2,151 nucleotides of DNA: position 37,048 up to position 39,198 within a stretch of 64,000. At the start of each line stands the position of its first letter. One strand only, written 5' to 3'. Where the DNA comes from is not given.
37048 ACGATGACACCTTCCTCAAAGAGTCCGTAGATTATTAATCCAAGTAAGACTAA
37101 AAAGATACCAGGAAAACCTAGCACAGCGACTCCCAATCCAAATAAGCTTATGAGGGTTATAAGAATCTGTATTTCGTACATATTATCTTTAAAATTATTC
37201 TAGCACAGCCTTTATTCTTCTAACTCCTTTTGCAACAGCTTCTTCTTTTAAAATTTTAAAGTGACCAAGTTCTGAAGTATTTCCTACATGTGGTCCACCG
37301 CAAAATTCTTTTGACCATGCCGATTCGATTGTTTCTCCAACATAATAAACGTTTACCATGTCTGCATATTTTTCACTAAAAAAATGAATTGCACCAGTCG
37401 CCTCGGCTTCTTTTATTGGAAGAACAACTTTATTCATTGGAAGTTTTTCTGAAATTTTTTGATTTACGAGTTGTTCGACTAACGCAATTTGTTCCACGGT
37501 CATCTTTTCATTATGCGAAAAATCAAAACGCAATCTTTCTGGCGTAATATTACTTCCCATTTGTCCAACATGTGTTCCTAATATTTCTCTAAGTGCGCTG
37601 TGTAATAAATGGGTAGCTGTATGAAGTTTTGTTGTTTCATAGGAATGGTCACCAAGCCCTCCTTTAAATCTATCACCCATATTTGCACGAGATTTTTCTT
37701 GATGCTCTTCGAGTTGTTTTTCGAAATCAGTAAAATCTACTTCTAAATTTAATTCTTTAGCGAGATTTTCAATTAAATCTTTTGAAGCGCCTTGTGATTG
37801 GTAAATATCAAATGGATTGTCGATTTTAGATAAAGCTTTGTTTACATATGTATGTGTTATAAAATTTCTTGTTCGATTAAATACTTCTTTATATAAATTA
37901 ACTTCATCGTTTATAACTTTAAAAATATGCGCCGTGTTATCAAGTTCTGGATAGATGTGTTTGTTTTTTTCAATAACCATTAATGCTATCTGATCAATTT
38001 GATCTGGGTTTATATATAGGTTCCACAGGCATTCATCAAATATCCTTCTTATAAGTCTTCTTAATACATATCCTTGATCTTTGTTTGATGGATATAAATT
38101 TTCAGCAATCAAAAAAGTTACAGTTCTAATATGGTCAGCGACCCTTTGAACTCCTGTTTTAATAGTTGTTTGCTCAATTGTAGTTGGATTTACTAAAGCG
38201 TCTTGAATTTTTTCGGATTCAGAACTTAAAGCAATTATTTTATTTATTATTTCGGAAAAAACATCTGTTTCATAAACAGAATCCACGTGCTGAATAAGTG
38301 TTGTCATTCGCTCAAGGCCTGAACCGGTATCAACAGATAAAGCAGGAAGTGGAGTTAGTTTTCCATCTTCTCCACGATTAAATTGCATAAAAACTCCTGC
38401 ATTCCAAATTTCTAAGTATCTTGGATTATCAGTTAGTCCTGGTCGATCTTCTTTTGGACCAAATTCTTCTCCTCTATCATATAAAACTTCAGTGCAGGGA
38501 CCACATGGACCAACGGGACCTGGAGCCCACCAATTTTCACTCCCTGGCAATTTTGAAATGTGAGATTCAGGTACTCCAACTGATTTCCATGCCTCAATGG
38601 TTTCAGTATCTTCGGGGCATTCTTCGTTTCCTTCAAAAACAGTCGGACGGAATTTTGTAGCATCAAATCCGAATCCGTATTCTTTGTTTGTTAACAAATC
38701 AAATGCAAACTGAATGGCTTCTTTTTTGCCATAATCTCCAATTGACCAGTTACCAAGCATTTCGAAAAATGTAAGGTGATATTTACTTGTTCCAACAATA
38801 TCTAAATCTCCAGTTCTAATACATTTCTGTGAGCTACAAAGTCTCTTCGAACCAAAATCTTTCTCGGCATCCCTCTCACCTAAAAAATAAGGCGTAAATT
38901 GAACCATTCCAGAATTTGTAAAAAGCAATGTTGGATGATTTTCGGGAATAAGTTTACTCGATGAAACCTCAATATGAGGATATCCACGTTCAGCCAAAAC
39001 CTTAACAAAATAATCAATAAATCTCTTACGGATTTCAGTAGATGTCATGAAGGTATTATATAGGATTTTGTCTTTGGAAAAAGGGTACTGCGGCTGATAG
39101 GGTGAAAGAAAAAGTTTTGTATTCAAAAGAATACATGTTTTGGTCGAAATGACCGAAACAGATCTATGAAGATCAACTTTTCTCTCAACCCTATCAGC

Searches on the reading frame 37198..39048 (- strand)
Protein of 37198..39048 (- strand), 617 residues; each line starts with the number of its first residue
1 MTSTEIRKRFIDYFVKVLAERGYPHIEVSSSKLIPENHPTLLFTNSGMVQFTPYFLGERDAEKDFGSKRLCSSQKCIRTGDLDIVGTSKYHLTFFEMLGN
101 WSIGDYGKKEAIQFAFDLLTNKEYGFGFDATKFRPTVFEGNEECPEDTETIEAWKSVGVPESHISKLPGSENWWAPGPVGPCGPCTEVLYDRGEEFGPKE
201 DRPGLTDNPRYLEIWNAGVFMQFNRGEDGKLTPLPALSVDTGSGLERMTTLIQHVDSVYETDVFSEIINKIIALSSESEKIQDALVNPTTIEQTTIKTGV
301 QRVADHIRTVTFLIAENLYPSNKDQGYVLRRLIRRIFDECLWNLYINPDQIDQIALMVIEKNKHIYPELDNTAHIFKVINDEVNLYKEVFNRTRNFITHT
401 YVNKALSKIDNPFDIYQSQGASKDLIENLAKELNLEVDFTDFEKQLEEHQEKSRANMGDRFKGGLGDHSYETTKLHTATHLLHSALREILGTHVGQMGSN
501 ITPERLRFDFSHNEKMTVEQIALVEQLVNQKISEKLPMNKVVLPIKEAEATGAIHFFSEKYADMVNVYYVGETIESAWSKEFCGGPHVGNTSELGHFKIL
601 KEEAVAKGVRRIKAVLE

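Call 18: search_protein_families(library=pfam, proteins=[window:37198-39048:-], max_evalue=1)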
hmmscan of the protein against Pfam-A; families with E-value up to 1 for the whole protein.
window:37198-39048:- (617 aa): 2 families
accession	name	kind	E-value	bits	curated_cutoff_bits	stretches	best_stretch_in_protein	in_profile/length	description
PF01411.24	tRNA-synt_2c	-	3e-118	396.2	30.3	1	5-461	1-436/552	tRNA synthetases class II (A)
PF07973.19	tRNA_SAD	-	5.1e-17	62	24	1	565-612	1-43/44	Threonyl and Alanyl tRNA synthetase second additional domain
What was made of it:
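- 37195..39048 (-): alaS (617 aa), the downstream boundary. Pfam tRNA-synt_2c, 3e-118 (call 18)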

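Call 25: find_related_loci(query=window:37198-39048:-, collection=genome_contigs, flank=6000)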
Query window:37198-39048:- (617 aa) in genome_contigs; peptide patterns used: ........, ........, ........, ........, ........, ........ (x = any residue, [..] = any of these).
600 stretches matched a pattern (row limit reached: there are more); 600 encode a relative of the query (tblastn E <= 1e-3); the best 80 are kept; 80 distinct loci.
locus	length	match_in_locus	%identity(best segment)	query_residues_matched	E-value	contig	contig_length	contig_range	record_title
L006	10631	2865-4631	45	1-617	2e-158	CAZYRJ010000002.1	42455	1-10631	MAG TPA_asm: uncultured Candidatus Saccharibacteria bacterium isolate binchicken_co38_1170 genome assembly, contig: NODE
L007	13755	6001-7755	46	1-617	1e-156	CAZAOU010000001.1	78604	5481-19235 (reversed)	MAG TPA_asm: uncultured Candidatus Saccharibacteria bacterium isolate SRP257259_co1_171 genome assembly, contig: NODE_28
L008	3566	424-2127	44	1-617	3e-161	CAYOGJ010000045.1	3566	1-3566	MAG TPA_asm: uncultured Candidatus Saccharibacteria bacterium isolate SRP278252_co2_290 genome assembly, contig: NODE_58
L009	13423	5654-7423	43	1-616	3e-154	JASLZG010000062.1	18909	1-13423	MAG: Lentisphaeria bacterium isolate ETNP2_MAG_64 NODE_62_length_18909_cov_4.238955, whole genome shotgun sequence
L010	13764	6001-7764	45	1-617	7e-152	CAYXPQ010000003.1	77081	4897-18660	MAG TPA_asm: uncultured Candidatus Saccharibacteria bacterium isolate SRP300315_co1_73 genome assembly, contig: NODE_171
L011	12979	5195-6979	45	1-616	3e-149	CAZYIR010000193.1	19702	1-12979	MAG TPA_asm: uncultured Candidatus Peribacteria bacterium isolate binchicken_co219_8 genome assembly, contig: k141_76159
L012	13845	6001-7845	43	1-617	4e-149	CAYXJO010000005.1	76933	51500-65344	MAG TPA_asm: uncultured Gammaproteobacteria bacterium isolate SRP263991_co4_11 genome assembly, contig: NODE_219_length_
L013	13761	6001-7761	44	1-616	8e-149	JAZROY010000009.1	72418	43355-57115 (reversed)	MAG: Candidatus Enterousia sp. isolate T1900045382_YK20190072.MAGScoT_cleanbin_000027 SGB_6902_k141_2707409, whole genom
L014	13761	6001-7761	45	1-617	6e-148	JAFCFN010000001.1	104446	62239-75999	Candidatus Woesearchaeota archaeon isolate Meg22_1618_Bin_104 Meg22_1618_Bin_104_scaffold_103, whole genome shotgun sequ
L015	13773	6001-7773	42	1-617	6e-147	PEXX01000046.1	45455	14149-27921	MAG: Candidatus Kuenenbacteria bacterium CG08_land_8_20_14_0_20_37_23 CG08_land_8_20_14_0.20_scaffold_169_c, whole genom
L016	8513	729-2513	44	1-617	1e-146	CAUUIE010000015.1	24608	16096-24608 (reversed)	MAG TPA_asm: uncultured Treponema sp. isolate ERR10228863_bin.29_MetaWRAP_v1.3_MAG genome assembly, contig: ERZ21659590.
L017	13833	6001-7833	42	1-616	2e-146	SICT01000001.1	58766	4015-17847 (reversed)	MAG: Candidatus Uhrbacteria bacterium isolate Baikal-deep-G212 BACOMB-C1968, whole genome shotgun sequence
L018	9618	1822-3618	42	1-616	1e-146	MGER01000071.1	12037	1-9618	MAG: Candidatus Uhrbacteria bacterium RIFCSPLOWO2_02_FULL_49_11 rifcsplowo2_02_scaffold_8594, whole genome shotgun seque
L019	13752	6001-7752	41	1-617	3e-146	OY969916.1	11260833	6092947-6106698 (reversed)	MAG: uncultured Chloroflexia bacterium isolate MFD01916.bin.3.39 genome assembly, chromosome: 1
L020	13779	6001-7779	43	1-616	5e-146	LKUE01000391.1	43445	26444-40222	MAG: Desulfuromonas sp. SDB scaffold-837, whole genome shotgun sequence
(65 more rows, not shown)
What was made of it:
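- Tried and rejected: The nearest hit was 46% identical, so that scan was uninformative (call 25).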

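Call 44: find_homologous_proteins(query=window:37198-39048:-, max_evalue=1e-100)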
Query window:37198-39048:- (617 aa): 7139 proteins with E <= 1e-100 among 8000 candidates; the best 120 are listed.
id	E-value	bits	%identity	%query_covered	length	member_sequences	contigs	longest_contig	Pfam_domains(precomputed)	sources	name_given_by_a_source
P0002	0.0e+0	1428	100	100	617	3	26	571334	PF01411.25,PF07973.20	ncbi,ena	-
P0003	0.0e+0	1175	81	100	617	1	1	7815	PF01411.25,PF07973.20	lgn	-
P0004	0.0e+0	1027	73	100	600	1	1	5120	PF01411.25,PF07973.20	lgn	-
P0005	0.0e+0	1020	71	100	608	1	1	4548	PF01411.25,PF07973.20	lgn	-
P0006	0.0e+0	1011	71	100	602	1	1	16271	PF01411.25,PF07973.20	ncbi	-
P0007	9.4e-297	1003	70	100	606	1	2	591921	PF01411.25,PF07973.20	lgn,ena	-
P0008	3.3e-293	992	67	100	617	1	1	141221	PF01411.25,PF07973.20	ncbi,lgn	-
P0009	3.0e-292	989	70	100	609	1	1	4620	PF01411.25,PF07973.20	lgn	-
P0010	3.7e-287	972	69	100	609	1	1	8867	PF01411.25,PF07973.20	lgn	-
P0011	5.5e-285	965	68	100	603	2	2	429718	PF01411.25,PF07973.20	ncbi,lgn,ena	-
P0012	1.4e-282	957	67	100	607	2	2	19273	PF01411.25,PF07973.20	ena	-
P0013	4.7e-280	948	67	100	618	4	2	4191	PF01411.25,PF07973.20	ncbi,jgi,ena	jgi:alanyl-tRNA synthetase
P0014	1.5e-278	943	67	100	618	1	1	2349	PF01411.25,PF07973.20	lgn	-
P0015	6.8e-278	941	66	100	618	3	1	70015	PF01411.25,PF07973.20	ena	-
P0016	7.3e-278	941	67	100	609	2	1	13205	PF01411.25,PF07973.20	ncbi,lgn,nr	ncbi:alanine--tRNA ligase [Patescibacteria group bacterium]|nr:alanine--tRNA ligase [Patescibacteria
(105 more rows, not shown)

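Call 45: find_encoding_contigs(protein=P0003, flank=7000, max_places=2)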
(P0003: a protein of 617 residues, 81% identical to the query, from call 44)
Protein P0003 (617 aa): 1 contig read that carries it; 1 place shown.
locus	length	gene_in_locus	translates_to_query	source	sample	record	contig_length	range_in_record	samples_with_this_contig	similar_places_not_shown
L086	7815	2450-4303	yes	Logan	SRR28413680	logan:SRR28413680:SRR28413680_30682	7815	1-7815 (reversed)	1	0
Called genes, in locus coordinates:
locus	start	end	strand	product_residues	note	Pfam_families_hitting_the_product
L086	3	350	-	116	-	?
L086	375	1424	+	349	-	PF02463:SMC_N, PF13175:AAA_15, PF13476:AAA_23, PF13304:AAA_21 (faint)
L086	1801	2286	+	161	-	-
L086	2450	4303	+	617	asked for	PF01411:tRNA-synt_2c, PF07973:tRNA_SAD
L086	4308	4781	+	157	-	PF04306:DUF456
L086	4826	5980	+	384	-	PF11104:PilM_2, PF06723:MreB_Mbl (weak), PF14450:FtsA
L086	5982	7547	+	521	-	-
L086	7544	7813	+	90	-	?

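Call 46: find_encoding_contigs(protein=P0007, flank=7000, max_places=2)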
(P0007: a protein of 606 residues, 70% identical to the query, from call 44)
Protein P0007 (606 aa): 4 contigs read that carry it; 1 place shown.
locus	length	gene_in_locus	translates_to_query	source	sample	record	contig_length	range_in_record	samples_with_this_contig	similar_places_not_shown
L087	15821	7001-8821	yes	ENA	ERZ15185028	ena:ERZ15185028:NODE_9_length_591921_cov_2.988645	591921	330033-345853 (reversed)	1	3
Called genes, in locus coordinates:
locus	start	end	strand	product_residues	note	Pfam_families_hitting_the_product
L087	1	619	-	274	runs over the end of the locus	-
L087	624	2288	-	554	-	PF00753:Lactamase_B (weak), PF12706:Lactamase_B_2, PF22505:RNase_J_b_CASP, PF07521:RMMBL (weak), PF17770:RNase_J_C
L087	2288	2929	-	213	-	PF03167:UDG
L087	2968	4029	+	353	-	PF02463:SMC_N, PF13175:AAA_15 (weak), PF13476:AAA_23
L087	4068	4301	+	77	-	-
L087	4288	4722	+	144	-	PF01850:PIN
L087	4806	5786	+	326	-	-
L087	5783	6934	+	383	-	PF06925:MGDG_synth, PF04101:Glyco_tran_28_C, PF13692:Glyco_trans_1_4 (weak), PF00534:Glycos_transf_1 (weak)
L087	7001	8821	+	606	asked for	PF01411:tRNA-synt_2c, PF07973:tRNA_SAD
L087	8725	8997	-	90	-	-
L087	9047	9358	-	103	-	-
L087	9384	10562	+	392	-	PF11104:PilM_2 (weak), PF14450:FtsA (weak)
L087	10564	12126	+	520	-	-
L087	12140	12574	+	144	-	PF03652:RuvX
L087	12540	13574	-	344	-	PF13354:Beta-lactamase2 (weak), PF00768:Peptidase_S11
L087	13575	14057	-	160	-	PF04073:tRNA_edit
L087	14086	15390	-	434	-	PF01336:tRNA_anti-codon, PF00152:tRNA-synt_2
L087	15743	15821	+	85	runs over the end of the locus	-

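Call 47: find_encoding_contigs(protein=P0008, flank=7000, max_places=2)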
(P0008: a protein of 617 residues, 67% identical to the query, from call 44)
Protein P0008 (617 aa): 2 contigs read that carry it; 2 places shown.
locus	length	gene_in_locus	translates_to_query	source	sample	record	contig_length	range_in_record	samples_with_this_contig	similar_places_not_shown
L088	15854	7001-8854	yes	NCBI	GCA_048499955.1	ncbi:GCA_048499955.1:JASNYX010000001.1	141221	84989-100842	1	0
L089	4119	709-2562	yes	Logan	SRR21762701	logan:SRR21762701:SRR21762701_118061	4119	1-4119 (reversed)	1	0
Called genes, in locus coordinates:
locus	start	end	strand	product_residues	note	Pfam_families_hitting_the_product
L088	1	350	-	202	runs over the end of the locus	PF04350:PilO (weak)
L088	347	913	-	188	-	-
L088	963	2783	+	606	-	PF00009:GTP_EFTU, PF22042:EF-G_D2 (weak), PF03144:GTP_EFTU_D2, PF00679:EFG_C, PF06421:LepA_C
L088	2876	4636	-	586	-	PF00753:Lactamase_B, PF12706:Lactamase_B_2, PF07521:RMMBL (faint), PF22505:RNase_J_b_CASP, PF17770:RNase_J_C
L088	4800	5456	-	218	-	PF03167:UDG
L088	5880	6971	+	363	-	PF02463:SMC_N, PF13175:AAA_15, PF13476:AAA_23, PF13304:AAA_21 (faint)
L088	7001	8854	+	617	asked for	PF01411:tRNA-synt_2c, PF07973:tRNA_SAD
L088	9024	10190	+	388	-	PF11104:PilM_2 (weak), PF14450:FtsA (weak)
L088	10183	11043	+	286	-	-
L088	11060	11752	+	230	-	-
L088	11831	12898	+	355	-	PF00768:Peptidase_S11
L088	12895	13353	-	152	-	PF03652:RuvX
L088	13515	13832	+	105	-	PF02604:PhdYeFM_antitox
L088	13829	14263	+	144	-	PF10130:PIN_2 (faint), PF13470:PIN_3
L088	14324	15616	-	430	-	PF01336:tRNA_anti-codon, PF00152:tRNA-synt_2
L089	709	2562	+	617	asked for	PF01411:tRNA-synt_2c, PF07973:tRNA_SAD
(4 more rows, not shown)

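Call 48: find_encoding_contigs(protein=P0011, flank=7000, max_places=2)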
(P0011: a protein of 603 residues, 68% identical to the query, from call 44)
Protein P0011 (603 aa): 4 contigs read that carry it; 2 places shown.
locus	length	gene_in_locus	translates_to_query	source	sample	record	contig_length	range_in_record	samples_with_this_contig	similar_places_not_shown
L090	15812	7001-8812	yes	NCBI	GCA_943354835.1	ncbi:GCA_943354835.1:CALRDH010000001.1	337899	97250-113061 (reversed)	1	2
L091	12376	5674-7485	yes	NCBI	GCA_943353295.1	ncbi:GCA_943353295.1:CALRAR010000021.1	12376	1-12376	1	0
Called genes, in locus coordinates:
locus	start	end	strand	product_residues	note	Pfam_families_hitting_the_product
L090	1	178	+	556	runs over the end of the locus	PF13440:Polysacc_synt_3 (faint), PF03023:MurJ, PF01554:MatE (weak)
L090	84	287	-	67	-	-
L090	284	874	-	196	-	PF04350:PilO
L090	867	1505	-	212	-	PF05137:PilN (weak)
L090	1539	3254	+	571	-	PF00009:GTP_EFTU, PF03144:GTP_EFTU_D2 (weak), PF00679:EFG_C, PF06421:LepA_C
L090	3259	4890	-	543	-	PF00753:Lactamase_B, PF23023:Anti-Pycsar_Apyc1 (faint), PF12706:Lactamase_B_2, PF22505:RNase_J_b_CASP, PF07521:RMMBL (weak), PF17770:RNase_J_C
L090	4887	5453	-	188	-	PF03167:UDG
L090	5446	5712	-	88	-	-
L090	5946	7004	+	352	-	PF02463:SMC_N, PF13175:AAA_15, PF13476:AAA_23, PF13304:AAA_21 (faint)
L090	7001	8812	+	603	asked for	PF01411:tRNA-synt_2c, PF07973:tRNA_SAD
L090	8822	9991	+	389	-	PF11104:PilM_2 (weak)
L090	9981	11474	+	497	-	-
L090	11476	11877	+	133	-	PF03652:RuvX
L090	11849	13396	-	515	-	PF04073:tRNA_edit, PF00768:Peptidase_S11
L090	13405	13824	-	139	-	PF01850:PIN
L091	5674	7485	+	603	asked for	PF01411:tRNA-synt_2c, PF07973:tRNA_SAD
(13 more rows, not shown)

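Call 52: find_encoding_contigs(protein=P0004, flank=7000, max_places=2)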
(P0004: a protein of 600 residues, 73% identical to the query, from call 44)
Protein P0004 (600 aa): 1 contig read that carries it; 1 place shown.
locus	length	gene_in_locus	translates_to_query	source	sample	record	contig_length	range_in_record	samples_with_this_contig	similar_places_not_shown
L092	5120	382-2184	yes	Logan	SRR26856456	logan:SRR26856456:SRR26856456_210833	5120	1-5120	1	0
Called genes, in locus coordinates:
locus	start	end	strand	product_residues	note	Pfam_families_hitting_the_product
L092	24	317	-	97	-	PF04365:BrnT_toxin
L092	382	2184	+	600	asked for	PF01411:tRNA-synt_2c, PF07973:tRNA_SAD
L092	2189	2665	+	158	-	-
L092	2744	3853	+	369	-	PF11104:PilM_2 (faint), PF06723:MreB_Mbl (faint), PF14450:FtsA (weak)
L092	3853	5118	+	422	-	?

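Call 53: find_encoding_contigs(protein=P0005, flank=7000, max_places=2)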
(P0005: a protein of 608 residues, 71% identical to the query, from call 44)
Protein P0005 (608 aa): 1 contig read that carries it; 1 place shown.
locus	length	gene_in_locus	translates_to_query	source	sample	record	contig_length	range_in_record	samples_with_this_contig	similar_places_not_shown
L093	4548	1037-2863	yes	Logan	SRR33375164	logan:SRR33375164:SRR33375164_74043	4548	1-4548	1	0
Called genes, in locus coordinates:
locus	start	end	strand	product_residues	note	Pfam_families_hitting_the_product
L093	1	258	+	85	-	?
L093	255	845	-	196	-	PF01936:NYN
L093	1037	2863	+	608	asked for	PF01411:tRNA-synt_2c, PF07973:tRNA_SAD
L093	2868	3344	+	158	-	-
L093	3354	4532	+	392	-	PF11104:PilM_2 (faint), PF06723:MreB_Mbl (faint), PF14450:FtsA (weak)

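Call 54: find_encoding_contigs(protein=P0006, flank=7000, max_places=2)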
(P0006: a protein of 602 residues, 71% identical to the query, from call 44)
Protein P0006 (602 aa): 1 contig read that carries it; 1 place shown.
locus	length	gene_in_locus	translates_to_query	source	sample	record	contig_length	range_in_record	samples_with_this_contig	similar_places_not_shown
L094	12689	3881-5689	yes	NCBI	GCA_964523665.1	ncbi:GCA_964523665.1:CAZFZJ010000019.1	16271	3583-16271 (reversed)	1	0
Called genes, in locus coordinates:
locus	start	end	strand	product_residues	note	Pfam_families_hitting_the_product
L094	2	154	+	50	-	?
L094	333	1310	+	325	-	-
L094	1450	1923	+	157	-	-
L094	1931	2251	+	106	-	-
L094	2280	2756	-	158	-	PF01850:PIN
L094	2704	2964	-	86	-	-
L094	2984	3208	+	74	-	-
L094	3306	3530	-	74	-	PF12441:CopG_antitoxin (weak)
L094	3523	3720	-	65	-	PF04365:BrnT_toxin (weak)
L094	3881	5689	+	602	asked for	PF01411:tRNA-synt_2c, PF07973:tRNA_SAD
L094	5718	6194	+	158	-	PF04306:DUF456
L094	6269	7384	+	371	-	PF11104:PilM_2 (weak), PF06723:MreB_Mbl (weak), PF14450:FtsA (weak)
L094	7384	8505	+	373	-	-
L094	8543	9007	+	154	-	-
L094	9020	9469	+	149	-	-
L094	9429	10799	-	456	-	PF00768:Peptidase_S11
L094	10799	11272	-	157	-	PF04073:tRNA_edit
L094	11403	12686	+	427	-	-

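Call 55: find_encoding_contigs(protein=P0010, flank=7000, max_places=2)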
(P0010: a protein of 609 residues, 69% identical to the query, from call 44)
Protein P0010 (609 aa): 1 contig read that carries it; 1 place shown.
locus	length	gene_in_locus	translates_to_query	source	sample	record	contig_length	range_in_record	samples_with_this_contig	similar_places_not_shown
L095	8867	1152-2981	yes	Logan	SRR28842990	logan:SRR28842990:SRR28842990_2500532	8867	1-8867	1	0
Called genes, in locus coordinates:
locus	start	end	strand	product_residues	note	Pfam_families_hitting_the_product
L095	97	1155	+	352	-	PF02463:SMC_N, PF13175:AAA_15, PF13476:AAA_23, PF13514:AAA_27 (weak), PF13555:AAA_29 (faint), PF13304:AAA_21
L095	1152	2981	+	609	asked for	PF01411:tRNA-synt_2c, PF07973:tRNA_SAD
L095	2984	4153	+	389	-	PF11104:PilM_2 (weak)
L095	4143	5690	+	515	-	-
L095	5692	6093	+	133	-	PF03652:RuvX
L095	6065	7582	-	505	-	PF04073:tRNA_edit, PF00768:Peptidase_S11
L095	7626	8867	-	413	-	?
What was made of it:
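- Other accessory genes sit there in L087, L092, L093 and L094 (calls 46-48, 52-55).
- Tried and rejected: The useful relatives came from the protein search plus contig look-ups (calls 44-48, 52-55).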

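Call 77: search_protein_families(library=pfam, proteins=[L086:1801-2283:+], max_evalue=0.1)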
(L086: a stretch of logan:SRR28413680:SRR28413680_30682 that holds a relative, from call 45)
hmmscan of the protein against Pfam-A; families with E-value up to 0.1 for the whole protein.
L086:1801-2283:+ (161 aa): 0 families

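Call 92: find_encoding_contigs(protein=P0002, flank=5000, max_places=10)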
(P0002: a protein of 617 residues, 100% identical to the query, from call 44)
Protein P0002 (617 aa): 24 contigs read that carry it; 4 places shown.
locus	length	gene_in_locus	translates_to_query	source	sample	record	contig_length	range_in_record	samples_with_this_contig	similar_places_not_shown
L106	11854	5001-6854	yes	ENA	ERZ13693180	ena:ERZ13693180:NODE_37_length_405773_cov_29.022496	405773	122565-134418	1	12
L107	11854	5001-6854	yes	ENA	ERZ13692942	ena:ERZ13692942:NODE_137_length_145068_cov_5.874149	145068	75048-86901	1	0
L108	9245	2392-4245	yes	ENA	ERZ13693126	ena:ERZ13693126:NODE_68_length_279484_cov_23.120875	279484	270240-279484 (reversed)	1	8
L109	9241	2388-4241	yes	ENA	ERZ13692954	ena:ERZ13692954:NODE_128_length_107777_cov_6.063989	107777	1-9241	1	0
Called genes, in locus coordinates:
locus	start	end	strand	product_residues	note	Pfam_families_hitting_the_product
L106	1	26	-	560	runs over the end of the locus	PF00753:Lactamase_B, PF12706:Lactamase_B_2, PF07521:RMMBL (faint), PF22505:RNase_J_b_CASP, PF17770:RNase_J_C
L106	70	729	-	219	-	PF03167:UDG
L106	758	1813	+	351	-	PF02463:SMC_N, PF13175:AAA_15, PF13476:AAA_23, PF13304:AAA_21 (weak)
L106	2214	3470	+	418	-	-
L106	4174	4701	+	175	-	-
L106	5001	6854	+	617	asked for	PF01411:tRNA-synt_2c, PF07973:tRNA_SAD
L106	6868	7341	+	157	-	-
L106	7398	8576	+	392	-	PF11104:PilM_2 (weak), PF06723:MreB_Mbl (weak), PF14450:FtsA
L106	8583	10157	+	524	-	PF21110:GlxA (weak)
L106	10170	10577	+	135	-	PF03652:RuvX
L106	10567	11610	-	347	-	PF00768:Peptidase_S11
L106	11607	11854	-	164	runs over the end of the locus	PF04073:tRNA_edit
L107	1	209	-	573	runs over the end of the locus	PF00753:Lactamase_B, PF12706:Lactamase_B_2, PF07521:RMMBL (faint), PF22505:RNase_J_b_CASP, PF17770:RNase_J_C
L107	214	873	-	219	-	PF03167:UDG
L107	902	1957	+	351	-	PF02463:SMC_N, PF13175:AAA_15, PF13476:AAA_23, PF13304:AAA_21 (weak)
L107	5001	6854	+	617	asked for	PF01411:tRNA-synt_2c, PF07973:tRNA_SAD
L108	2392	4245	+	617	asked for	PF01411:tRNA-synt_2c, PF07973:tRNA_SAD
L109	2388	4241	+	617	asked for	PF01411:tRNA-synt_2c, PF07973:tRNA_SAD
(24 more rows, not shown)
